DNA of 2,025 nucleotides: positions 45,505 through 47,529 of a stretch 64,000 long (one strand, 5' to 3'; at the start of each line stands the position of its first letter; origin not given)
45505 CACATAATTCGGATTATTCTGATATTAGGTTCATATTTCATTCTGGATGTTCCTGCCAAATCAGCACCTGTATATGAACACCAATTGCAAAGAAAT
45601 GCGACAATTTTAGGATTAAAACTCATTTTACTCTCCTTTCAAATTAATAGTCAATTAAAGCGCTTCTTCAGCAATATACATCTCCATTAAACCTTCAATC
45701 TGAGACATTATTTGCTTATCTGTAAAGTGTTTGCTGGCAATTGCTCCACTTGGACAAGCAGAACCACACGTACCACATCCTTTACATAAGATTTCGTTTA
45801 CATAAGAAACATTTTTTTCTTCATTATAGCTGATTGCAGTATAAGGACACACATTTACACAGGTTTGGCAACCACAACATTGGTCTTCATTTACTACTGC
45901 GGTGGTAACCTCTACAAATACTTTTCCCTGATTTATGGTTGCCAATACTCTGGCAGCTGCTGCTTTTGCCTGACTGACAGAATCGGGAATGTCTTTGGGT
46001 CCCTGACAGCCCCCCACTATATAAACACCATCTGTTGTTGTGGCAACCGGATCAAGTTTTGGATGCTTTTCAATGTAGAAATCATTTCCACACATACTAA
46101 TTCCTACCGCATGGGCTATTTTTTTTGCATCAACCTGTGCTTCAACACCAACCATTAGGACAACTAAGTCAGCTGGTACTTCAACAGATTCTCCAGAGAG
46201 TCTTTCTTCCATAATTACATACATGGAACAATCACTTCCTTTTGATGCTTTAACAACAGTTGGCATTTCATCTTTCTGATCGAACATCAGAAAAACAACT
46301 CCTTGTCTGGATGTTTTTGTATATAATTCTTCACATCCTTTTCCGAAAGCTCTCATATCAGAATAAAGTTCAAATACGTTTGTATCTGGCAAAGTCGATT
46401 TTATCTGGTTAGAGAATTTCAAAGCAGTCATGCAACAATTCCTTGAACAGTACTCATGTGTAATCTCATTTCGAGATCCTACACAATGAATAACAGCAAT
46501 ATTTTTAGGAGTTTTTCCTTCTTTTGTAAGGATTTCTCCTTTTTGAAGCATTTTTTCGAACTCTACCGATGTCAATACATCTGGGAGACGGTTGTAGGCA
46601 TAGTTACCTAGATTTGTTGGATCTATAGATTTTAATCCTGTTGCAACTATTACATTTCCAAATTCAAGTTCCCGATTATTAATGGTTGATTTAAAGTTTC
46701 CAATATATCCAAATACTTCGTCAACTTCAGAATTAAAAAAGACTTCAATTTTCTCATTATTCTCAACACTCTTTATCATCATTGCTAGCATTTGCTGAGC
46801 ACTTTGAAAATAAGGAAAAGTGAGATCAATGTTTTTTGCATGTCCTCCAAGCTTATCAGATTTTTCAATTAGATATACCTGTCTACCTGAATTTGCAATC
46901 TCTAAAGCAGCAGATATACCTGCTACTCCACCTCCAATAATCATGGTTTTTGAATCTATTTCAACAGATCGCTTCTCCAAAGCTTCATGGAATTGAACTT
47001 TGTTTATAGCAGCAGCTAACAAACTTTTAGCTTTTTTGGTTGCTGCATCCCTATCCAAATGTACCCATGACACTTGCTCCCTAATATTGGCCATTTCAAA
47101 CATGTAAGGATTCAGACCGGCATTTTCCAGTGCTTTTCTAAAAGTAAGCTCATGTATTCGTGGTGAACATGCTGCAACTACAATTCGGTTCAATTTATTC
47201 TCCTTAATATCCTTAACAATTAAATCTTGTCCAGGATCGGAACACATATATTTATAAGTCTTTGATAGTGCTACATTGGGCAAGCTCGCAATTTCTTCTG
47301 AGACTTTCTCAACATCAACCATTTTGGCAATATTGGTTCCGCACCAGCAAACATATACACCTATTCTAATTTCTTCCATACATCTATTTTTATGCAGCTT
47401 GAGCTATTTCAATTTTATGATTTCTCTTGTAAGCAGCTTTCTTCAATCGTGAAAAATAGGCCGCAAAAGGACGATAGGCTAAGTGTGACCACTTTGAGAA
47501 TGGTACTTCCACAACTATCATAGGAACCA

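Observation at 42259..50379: Seven-gene operon joining a QmoC-like membrane subunit and two HdrA-like flavoproteins to a cytoplasmic Mvh-type [NiFe] hydrogenase, with no HdrBC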

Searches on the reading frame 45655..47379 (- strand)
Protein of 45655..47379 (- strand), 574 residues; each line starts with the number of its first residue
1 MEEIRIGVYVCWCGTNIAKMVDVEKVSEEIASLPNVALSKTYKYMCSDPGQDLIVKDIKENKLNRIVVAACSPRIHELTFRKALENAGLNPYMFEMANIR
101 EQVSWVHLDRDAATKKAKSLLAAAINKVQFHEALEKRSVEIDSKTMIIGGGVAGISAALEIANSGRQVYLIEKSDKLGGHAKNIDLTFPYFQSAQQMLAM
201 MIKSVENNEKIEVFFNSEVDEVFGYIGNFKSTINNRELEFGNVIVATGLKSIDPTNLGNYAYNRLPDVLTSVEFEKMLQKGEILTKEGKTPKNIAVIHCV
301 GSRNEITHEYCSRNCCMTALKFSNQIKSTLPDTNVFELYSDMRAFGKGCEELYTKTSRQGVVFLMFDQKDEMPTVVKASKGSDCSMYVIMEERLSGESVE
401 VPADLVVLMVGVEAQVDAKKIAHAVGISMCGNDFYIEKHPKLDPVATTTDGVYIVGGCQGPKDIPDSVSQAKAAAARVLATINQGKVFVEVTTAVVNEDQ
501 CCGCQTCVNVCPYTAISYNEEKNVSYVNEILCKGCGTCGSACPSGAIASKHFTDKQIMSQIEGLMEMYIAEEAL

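Call 3: search_protein_families(library=pfam, proteins=[window:45655-47379:-])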
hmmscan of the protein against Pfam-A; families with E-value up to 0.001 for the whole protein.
window:45655-47379:- (574 aa): 18 families
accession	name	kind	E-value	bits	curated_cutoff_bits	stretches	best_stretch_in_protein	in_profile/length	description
PF07992.20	Pyr_redox_2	-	3.3e-17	63.3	26.1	1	144-472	2-288/291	Pyridine nucleotide-disulphide oxidoreductase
PF00037.32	Fer4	-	1.1e-10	41.3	21.1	2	526-547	2-23/24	4Fe-4S binding domain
PF03486.20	HI0933_like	-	6.2e-10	39.4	50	1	144-178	2-36/244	HI0933-like protein Rossmann domain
PF13450.12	NAD_binding_8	-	3.2e-08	34.1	21.9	1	147-186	1-40/68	NAD(P)-binding Rossmann-like domain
PF12831.13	FAD_oxidored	-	3.6e-08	33.6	27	1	146-181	3-38/416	FAD dependent oxidoreductase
PF14697.11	Fer4_21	-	5.8e-08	33.2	35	1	494-547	1-57/59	4Fe-4S dicluster domain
PF13484.11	Fer4_16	-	1.8e-07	32.3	30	1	481-513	33-65/66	4Fe-4S double cluster binding domain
PF01266.30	DAO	-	4.4e-07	30.2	27.9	1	146-181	3-38/353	FAD dependent oxidoreductase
PF00890.30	FAD_binding_2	-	5.3e-07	29.6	20.4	1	147-181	4-38/414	FAD binding domain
PF13187.11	Fer4_9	-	8.1e-07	29.4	27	1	500-547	1-52/52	4Fe-4S dicluster domain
PF12838.12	Fer4_7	-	1.1e-06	29.4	27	1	500-546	1-52/52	4Fe-4S dicluster domain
PF13738.12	Pyr_redox_3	-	1.8e-06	27.8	30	1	142-250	164-268/305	Pyridine nucleotide-disulphide oxidoreductase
PF25160.1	LdpA_Fe-S-bd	-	2.5e-06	27.6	27.6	1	506-550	8-46/49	LdpA Fe-S cluster-binding domain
PF13237.11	Fer4_10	-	4.2e-06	27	25.5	1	495-543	3-53/53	4Fe-4S dicluster domain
PF01134.28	GIDA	-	4.4e-05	23.2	22.1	1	146-178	3-36/391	Glucose inhibited division protein A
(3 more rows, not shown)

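Call 4: search_protein_families(library=ncbifam, proteins=[window:45655-47379:-])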
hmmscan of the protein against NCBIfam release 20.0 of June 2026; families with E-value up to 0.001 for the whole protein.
window:45655-47379:- (574 aa): 114 families (the best 25 are shown)
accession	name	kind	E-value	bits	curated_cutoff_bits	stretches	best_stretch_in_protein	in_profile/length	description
NF040770.1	hetero_SS_HdrA2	exception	1.6e-176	588.7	1100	2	235-566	313-642/777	CoB-CoM heterodisulfide reductase HdrA2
NF041778.1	hetero_SS_HdrA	equivalog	9.6e-127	423.8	1400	2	237-566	325-652/771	ferredoxin:CoB-CoM heterodisulfide reductase subunit HdrA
NF041891.1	hdrA_Methbact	equivalog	3.1e-121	406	1300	2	234-566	309-637/762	ferredoxin:CoB-CoM heterodisulfide reductase subunit HdrA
NF009410.0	PRK12771.1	subfamily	3.8e-15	55.5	516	2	136-281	132-262/566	NAD(P)-binding protein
TIGR03315.1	Se_ygfK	equivalog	3.4e-11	41.3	835.3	1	127-488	521-845/1012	putative selenate reductase subunit YgfK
TIGR00275.1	TIGR00275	subfamily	5.3e-11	42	183.8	2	146-178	2-34/401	aminoacetone oxidase family FAD-binding enzyme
TIGR02700.1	flavo_MJ0208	hypoth_equivalog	4.3e-10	39.3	251.35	1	467-549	114-196/234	dihydromethanopterin reductase (acceptor)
TIGR02179.1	PorD_KorD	subfamily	1e-09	38.4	60.05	1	492-548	18-73/78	2-oxoacid:acceptor oxidoreductase, delta subunit, pyruvate/2-ketoisovalerate family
NF007204.0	PRK09625.1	equivalog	2.2e-09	37.4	125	1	491-553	51-112/133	pyruvate flavodoxin oxidoreductase subunit delta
NF005504.0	PRK07118.1-3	equivalog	2.2e-09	37.1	437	1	461-556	184-274/293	Fe-S cluster domain-containing protein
NF041087.1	bile_acid_BaiCD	equivalog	3e-09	35.6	825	1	138-326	376-538/642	bile acid Fe-S flavoenzyme BaiCD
NF040864.1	HgcB_ferredoxin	equivalog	3.1e-09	36.6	99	1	490-549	5-63/93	mercury methylation ferredoxin HgcB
NF045790.1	OxalOxreddelta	equivalog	9e-09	34.9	230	1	491-548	252-307/316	oxalate oxidoreductase subunit delta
NF007202.0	PRK09623.1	equivalog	1.2e-08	35.3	166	1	490-549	42-100/105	3-methyl-2-oxobutanoate dehydrogenase subunit delta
TIGR03467.1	HpnE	equivalog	1.4e-08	34.5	283.05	1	146-183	2-39/430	hydroxysqualene dehydroxylase HpnE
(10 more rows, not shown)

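Call 24: search_solved_structures(query=window:45655-47379:-, max_evalue=0.001)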
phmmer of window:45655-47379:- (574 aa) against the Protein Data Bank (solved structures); distinct sequences matched with E-value up to 0.001: 34.
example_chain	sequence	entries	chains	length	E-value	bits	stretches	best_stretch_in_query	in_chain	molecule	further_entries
8rvu_a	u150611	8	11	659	6.3e-155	520.1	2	237-565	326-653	H(2):CoB-CoM heterodisulfide,ferredoxin reductase subunit A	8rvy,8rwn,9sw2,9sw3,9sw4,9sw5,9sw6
8rvv_A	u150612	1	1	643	2e-153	515.1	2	237-564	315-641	H(2):CoB-CoM heterodisulfide,ferredoxin reductase subunit A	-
5odc_A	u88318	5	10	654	1.3e-142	479.5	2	237-565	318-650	Heterodisulfide reductase, subunit A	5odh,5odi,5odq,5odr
9sfi_A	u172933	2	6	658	1.4e-136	459.6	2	238-566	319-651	CoB--CoM heterodisulfide reductase iron-sulfur subunit A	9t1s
7bkb_A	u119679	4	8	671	4.1e-131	441.5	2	239-563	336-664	CoB--CoM heterodisulfide reductase iron-sulfur subunit A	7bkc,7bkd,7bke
6tjr_A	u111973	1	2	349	2.9e-42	148.3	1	146-480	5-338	Fumarate reductase/succinate dehydrogenase flavoprotein domain protein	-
9sw6_G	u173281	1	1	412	3e-15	59.1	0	490-547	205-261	Polyferredoxin protein MvhB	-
5t5i_F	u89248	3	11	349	3.7e-08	35.7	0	494-550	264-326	Tungsten formylmethanofuran dehydrogenase subunit fwdF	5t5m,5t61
7bkb_K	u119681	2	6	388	3.8e-08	35.7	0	484-552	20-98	Formylmethanofuran dehydrogenase, subunit F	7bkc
7np8_A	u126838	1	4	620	5.3e-08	35.2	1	494-547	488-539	Coenzyme F420-dependent sulfite reductase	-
7npa_A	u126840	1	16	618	8.7e-08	34.5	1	492-545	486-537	Coenzyme F420-dependent sulfite reductase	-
9sw6_H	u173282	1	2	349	1e-07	34.3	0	494-551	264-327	Tungsten formylmethanofuran dehydrogenase, subunit F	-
5c4i_B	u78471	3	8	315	1e-06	31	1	490-549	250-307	Oxalate oxidoreductase subunit delta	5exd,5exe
1bqx_A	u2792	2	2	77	1.5e-05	27.1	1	499-562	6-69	PROTEIN (FERREDOXIN) | FERREDOXIN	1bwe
9sfi_O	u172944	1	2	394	2.3e-05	26.5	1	492-548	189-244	Ferredoxin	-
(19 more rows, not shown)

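Call 32: search_solved_structures(query=window:45655-47379:-, max_evalue=1e-140, show_alignments=3)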
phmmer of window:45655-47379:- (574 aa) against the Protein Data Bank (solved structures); distinct sequences matched with E-value up to 1e-140: 3.
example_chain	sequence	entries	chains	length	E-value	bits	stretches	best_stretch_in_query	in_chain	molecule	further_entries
8rvu_a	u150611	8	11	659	6.3e-155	520.1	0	237-565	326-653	H(2):CoB-CoM heterodisulfide,ferredoxin reductase subunit A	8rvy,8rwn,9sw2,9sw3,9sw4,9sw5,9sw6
8rvv_A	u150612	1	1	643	2e-153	515.1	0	237-564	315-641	H(2):CoB-CoM heterodisulfide,ferredoxin reductase subunit A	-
5odc_A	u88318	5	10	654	1.3e-142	479.5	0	237-565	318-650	Heterodisulfide reductase, subunit A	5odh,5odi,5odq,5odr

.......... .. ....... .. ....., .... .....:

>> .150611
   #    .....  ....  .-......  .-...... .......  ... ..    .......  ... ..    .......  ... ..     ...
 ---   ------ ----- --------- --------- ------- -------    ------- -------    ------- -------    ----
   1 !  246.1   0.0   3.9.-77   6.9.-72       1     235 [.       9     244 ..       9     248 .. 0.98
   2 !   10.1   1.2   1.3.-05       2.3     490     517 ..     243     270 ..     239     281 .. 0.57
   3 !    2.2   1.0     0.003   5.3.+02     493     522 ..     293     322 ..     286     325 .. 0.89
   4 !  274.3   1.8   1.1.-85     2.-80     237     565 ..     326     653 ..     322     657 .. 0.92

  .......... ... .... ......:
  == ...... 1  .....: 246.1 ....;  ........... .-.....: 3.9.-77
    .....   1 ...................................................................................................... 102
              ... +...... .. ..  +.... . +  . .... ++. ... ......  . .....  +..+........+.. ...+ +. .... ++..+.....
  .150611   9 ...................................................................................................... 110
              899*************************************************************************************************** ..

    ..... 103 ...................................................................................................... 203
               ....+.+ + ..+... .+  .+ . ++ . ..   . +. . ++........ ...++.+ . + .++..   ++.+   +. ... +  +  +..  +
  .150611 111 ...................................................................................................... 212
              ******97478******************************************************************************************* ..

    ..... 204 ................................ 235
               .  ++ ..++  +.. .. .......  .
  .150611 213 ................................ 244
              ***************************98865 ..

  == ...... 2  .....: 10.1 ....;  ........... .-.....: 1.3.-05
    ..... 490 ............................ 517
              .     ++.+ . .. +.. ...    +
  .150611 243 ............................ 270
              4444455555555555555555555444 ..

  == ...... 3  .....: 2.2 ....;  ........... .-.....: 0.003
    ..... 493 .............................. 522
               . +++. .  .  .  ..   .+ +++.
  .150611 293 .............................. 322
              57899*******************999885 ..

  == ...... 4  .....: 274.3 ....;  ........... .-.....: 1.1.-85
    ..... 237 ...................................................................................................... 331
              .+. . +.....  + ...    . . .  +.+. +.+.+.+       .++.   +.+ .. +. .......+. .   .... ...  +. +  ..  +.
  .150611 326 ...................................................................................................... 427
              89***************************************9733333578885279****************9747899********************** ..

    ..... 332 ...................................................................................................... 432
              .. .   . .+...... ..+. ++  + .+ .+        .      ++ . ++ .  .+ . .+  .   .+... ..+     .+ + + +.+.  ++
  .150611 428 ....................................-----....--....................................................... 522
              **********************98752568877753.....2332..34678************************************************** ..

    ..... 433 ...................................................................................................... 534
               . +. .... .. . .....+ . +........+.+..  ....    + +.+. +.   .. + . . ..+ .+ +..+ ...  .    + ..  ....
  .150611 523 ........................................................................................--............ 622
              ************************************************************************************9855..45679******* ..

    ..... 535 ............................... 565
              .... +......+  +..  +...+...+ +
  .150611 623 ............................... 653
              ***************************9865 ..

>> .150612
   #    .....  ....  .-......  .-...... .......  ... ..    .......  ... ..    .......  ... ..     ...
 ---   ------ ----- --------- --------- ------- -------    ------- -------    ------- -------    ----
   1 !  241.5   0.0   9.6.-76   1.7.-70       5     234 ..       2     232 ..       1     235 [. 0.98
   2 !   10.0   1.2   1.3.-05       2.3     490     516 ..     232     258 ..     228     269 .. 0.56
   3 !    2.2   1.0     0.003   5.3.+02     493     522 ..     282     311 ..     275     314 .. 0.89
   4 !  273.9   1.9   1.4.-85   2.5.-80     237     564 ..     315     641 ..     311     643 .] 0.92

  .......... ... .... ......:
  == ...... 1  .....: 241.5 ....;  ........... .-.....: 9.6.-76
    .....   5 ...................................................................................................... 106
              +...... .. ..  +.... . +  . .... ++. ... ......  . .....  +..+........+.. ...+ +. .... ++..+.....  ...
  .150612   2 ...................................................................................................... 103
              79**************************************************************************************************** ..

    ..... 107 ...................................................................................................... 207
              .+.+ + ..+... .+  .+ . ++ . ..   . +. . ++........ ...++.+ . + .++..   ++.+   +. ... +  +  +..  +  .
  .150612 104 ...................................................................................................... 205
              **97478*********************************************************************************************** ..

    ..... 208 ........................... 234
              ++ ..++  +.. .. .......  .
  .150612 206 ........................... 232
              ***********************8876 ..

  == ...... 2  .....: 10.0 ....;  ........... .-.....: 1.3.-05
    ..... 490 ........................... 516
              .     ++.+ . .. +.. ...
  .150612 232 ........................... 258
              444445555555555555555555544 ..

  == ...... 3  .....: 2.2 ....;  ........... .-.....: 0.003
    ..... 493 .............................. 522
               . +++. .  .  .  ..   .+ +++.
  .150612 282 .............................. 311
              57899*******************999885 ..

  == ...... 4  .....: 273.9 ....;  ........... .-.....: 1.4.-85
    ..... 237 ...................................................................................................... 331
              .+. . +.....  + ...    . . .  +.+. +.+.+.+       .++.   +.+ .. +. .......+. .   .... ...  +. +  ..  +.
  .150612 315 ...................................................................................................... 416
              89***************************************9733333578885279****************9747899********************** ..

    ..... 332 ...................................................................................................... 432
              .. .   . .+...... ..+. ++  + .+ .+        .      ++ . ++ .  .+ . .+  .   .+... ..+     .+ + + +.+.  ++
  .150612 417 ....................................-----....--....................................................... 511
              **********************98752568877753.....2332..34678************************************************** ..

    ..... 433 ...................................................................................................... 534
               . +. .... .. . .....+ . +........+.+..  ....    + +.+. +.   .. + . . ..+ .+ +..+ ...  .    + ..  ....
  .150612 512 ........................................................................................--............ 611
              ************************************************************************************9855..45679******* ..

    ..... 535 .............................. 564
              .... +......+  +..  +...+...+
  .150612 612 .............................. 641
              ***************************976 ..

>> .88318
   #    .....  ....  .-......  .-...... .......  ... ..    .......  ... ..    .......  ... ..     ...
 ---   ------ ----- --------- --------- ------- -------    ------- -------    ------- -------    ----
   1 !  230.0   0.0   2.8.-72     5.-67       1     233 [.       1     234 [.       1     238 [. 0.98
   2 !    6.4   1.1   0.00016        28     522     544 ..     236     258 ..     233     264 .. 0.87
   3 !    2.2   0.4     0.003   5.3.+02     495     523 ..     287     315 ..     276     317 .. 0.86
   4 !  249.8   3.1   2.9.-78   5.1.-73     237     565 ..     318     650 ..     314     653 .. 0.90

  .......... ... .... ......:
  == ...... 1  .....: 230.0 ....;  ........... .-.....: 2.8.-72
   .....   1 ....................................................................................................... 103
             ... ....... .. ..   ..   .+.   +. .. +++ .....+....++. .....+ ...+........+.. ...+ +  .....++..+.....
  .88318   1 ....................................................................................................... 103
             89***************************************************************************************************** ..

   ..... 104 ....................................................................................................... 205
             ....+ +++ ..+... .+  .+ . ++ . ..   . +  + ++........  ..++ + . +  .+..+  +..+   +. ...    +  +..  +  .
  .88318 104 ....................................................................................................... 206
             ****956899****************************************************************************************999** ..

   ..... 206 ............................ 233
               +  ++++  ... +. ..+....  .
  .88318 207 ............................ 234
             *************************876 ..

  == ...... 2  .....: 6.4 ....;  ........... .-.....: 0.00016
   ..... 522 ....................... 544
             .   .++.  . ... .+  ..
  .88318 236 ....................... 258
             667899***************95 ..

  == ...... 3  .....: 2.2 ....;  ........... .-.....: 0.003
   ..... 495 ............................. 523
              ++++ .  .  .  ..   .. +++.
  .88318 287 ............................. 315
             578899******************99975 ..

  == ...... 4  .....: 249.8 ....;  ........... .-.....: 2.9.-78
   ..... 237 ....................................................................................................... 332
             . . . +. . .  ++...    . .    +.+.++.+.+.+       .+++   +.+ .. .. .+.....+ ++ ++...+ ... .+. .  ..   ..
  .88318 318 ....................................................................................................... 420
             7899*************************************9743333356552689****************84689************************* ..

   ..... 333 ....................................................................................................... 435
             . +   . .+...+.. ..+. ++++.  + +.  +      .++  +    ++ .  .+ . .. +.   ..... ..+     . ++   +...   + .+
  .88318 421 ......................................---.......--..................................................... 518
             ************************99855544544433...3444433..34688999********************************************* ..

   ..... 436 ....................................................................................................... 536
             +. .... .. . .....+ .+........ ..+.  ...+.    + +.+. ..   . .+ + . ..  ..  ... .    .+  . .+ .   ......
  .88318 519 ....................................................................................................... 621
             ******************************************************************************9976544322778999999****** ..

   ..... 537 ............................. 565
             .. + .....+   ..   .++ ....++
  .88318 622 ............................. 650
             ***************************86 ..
